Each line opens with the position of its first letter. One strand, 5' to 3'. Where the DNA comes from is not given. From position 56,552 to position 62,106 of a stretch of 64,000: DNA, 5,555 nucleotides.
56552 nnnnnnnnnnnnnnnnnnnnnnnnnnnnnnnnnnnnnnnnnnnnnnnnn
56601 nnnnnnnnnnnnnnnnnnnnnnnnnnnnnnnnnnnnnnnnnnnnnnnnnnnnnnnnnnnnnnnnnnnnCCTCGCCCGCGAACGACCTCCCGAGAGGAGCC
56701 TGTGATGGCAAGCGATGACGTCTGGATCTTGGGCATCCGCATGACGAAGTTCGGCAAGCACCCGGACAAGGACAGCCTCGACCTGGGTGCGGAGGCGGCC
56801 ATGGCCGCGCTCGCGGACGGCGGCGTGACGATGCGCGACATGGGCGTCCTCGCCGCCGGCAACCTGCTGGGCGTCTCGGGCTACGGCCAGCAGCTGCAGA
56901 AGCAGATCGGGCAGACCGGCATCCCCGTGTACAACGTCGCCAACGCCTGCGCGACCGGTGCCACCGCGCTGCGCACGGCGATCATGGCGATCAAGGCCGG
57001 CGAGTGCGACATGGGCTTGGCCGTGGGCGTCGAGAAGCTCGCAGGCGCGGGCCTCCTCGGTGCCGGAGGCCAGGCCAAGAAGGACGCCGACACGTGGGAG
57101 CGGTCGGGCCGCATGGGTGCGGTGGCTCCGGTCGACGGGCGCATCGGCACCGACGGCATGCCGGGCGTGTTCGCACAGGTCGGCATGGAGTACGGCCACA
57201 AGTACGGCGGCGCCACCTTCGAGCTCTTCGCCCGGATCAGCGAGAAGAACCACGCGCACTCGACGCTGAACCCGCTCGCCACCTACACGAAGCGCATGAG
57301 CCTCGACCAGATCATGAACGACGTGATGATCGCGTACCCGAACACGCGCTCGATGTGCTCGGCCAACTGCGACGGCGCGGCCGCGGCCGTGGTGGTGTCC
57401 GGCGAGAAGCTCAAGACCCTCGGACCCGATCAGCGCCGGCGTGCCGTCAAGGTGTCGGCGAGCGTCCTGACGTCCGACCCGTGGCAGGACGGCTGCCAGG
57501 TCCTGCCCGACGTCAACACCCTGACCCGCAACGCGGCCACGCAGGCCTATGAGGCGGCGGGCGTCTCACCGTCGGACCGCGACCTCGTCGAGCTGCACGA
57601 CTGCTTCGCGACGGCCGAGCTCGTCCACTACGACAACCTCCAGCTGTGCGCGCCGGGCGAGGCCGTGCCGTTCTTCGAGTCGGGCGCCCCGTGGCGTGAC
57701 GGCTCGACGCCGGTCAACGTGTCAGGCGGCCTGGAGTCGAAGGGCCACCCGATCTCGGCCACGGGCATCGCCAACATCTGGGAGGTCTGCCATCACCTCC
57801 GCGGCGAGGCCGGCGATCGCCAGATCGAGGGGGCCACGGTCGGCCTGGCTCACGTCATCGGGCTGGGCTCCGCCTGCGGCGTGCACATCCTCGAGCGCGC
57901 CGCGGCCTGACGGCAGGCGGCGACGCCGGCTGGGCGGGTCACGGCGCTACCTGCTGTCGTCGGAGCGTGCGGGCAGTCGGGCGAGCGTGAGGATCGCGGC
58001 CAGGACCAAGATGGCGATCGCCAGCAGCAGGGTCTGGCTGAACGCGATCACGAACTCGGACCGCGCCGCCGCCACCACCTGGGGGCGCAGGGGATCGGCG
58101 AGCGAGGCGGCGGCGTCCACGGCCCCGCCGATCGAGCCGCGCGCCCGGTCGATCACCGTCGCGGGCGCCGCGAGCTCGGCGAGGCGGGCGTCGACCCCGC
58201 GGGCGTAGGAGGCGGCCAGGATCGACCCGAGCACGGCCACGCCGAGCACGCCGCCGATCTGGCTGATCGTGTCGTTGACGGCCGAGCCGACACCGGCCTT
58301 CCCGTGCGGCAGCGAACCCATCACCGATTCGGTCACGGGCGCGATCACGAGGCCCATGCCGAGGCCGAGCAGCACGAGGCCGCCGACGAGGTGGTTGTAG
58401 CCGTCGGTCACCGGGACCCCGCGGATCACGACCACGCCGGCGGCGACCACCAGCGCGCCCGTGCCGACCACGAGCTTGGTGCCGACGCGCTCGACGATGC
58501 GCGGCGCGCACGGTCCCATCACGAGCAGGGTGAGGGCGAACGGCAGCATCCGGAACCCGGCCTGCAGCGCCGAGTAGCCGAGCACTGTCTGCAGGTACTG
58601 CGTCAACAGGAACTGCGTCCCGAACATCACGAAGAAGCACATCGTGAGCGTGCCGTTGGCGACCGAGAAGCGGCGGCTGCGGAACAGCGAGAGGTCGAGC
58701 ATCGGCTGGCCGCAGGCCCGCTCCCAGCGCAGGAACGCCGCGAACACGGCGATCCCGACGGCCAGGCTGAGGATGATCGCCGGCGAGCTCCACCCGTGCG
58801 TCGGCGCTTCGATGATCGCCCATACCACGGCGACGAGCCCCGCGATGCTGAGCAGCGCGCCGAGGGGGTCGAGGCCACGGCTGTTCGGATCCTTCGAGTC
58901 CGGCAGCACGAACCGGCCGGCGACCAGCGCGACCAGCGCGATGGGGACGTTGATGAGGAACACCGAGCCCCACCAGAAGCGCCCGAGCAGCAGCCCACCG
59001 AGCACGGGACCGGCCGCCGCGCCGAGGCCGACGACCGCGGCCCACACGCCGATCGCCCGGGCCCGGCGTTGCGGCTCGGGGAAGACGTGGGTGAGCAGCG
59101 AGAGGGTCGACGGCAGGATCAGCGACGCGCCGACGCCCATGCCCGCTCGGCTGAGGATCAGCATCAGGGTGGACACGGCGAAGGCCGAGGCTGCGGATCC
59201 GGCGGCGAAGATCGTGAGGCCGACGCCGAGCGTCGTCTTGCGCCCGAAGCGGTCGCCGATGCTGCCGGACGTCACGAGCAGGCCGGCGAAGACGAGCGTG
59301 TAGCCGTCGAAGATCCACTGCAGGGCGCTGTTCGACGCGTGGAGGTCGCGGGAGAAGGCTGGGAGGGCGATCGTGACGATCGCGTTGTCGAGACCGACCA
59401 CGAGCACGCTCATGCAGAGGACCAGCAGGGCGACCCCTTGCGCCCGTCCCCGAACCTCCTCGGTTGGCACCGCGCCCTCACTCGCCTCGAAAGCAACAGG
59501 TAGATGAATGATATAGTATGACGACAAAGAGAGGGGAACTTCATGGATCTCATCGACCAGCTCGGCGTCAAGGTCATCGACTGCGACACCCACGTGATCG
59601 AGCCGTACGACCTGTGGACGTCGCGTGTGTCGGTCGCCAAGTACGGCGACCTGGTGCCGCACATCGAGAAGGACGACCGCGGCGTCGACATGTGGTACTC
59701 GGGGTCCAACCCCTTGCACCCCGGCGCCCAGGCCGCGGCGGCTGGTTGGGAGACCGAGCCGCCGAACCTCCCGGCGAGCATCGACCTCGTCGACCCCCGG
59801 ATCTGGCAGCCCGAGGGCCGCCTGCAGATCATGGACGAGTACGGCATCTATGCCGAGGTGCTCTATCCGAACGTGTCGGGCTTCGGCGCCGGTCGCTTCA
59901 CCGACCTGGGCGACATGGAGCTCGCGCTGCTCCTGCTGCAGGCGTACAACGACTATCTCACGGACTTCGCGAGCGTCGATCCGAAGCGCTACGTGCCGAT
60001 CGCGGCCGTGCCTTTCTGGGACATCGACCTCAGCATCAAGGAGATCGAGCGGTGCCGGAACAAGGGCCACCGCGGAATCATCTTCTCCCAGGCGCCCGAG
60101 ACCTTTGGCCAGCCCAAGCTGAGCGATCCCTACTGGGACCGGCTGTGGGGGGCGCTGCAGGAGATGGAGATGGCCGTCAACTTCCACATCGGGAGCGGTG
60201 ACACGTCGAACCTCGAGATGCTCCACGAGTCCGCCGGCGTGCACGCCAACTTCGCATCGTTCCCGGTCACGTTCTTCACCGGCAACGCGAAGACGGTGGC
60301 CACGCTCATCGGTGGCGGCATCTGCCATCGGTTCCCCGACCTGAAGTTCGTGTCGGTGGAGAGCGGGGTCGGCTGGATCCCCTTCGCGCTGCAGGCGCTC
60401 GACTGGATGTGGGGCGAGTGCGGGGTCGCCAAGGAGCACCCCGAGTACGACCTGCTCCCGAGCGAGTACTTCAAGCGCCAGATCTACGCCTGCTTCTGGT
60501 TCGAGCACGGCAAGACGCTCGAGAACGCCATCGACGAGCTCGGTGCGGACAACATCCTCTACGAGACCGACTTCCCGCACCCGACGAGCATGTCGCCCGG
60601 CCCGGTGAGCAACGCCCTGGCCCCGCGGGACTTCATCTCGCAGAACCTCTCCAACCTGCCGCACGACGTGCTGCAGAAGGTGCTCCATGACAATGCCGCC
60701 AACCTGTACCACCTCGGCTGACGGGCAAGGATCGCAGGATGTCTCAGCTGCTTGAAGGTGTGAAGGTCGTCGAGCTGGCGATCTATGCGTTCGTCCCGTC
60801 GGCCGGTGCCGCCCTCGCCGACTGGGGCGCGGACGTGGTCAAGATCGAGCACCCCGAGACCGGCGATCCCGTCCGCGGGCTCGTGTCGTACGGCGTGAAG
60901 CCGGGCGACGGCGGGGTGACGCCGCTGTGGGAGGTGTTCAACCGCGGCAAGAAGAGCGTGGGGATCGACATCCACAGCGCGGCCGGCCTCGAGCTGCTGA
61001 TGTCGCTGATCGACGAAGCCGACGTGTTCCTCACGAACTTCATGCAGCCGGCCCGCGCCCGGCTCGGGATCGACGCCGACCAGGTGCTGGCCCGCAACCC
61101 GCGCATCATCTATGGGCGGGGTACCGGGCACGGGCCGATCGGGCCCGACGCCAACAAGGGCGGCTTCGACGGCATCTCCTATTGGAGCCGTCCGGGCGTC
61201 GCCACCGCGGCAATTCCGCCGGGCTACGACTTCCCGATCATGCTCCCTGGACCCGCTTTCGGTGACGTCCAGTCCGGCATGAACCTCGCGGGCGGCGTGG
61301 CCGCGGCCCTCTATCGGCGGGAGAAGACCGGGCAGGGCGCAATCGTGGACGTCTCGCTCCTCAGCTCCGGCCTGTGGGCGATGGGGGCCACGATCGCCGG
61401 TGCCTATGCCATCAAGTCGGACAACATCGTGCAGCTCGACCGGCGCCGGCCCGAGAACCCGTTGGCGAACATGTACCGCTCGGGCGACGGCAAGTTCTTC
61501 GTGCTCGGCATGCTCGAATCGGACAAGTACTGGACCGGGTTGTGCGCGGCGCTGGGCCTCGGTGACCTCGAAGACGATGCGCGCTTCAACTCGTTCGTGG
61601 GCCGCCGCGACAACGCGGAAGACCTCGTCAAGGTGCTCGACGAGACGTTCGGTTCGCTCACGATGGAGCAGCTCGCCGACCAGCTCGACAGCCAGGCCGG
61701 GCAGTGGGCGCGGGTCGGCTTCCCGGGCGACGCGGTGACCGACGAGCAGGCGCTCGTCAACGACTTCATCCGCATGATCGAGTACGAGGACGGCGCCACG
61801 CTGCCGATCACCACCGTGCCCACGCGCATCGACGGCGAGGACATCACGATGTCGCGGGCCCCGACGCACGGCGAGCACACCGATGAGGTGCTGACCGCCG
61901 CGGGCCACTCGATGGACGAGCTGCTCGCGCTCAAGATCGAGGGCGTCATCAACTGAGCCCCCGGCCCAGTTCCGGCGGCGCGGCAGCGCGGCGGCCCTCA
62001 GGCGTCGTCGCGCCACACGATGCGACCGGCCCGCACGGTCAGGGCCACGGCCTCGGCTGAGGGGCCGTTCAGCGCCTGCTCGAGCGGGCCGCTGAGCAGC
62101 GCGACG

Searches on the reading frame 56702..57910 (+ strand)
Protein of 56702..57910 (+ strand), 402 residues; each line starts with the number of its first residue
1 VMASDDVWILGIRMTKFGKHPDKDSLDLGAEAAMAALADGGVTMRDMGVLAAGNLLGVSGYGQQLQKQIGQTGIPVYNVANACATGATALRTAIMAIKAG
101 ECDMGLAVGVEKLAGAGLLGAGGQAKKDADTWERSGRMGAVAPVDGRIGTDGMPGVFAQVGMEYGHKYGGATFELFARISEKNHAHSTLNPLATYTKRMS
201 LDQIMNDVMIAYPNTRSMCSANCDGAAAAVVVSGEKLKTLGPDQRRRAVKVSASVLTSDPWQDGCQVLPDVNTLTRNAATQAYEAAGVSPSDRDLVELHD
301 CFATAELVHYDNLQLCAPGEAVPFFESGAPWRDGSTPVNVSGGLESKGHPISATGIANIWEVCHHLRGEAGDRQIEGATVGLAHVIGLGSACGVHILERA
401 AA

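Call 64: search_protein_families(library=pfam, proteins=[window:56702-57910:+], max_evalue=0.001)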
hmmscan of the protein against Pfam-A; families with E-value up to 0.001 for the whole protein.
window:56702-57910:+ (402 aa): 5 families
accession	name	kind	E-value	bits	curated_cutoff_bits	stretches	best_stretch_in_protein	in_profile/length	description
PF22691.2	Thiolase_C_1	-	3.9e-34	117.9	28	1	274-398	19-143/144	Thiolase C-terminal domain-like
PF00108.29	Thiolase_N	-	3.3e-13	50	26.4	1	7-114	1-116/260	Thiolase, N-terminal domain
PF02803.24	Thiolase_C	-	1.2e-07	31.8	27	1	277-381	26-112/123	Thiolase, C-terminal domain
PF00109.32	ketoacyl-synt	-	4.6e-06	26.9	20.8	1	75-136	166-226/252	Beta-ketoacyl synthase, N-terminal domain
PF08545.16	ACP_syn_III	-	0.00027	21.2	24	0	78-114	2-38/80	3-Oxoacyl-[acyl-carrier-protein (ACP)] synthase III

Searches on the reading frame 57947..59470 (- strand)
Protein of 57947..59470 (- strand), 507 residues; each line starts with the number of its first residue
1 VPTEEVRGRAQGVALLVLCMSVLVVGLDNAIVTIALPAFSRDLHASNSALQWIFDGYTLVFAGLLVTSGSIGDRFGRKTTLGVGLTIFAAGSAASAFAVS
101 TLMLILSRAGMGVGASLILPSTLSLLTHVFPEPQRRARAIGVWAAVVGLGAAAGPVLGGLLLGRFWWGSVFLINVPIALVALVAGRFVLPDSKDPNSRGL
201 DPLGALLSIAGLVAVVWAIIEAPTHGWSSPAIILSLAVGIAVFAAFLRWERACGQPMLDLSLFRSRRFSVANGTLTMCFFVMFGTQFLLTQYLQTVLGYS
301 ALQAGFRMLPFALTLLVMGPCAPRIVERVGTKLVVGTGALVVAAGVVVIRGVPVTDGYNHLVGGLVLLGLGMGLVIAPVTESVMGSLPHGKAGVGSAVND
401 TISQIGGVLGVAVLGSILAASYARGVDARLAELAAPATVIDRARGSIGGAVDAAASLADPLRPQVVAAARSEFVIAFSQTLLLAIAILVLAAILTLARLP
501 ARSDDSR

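Call 64: search_protein_families(library=pfam, proteins=[window:57947-59470:-], max_evalue=0.001)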
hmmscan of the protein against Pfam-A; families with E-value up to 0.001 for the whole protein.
window:57947-59470:- (507 aa): 2 families
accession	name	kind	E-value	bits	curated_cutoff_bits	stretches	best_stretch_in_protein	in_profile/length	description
PF07690.21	MFS_1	-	8.4e-52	176.6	33.4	1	18-410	1-346/347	Major Facilitator Superfamily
PF00083.30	Sugar_tr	-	0.00098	18.5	22.3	1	65-123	63-124/452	Sugar (and other) transporter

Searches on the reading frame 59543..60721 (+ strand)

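Call 64: search_protein_families(library=pfam, proteins=[window:59543-60721:+], max_evalue=0.001)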
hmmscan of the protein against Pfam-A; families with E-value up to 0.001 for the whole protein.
window:59543-60721:+ (392 aa): 1 family
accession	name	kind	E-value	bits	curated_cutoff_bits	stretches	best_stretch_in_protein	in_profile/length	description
PF04909.20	Amidohydro_2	-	2.7e-29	103.3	26.4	1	12-391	1-289/289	Amidohydrolase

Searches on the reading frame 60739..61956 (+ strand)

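Call 64: search_protein_families(library=pfam, proteins=[window:60739-61956:+], max_evalue=0.001)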
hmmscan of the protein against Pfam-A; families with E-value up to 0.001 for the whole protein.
window:60739-61956:+ (405 aa): 1 family
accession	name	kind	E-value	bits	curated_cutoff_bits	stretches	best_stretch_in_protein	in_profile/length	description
PF02515.22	CoA_transf_3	-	3.7e-85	286.7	23.3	1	5-381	1-366/366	CoA-transferase family III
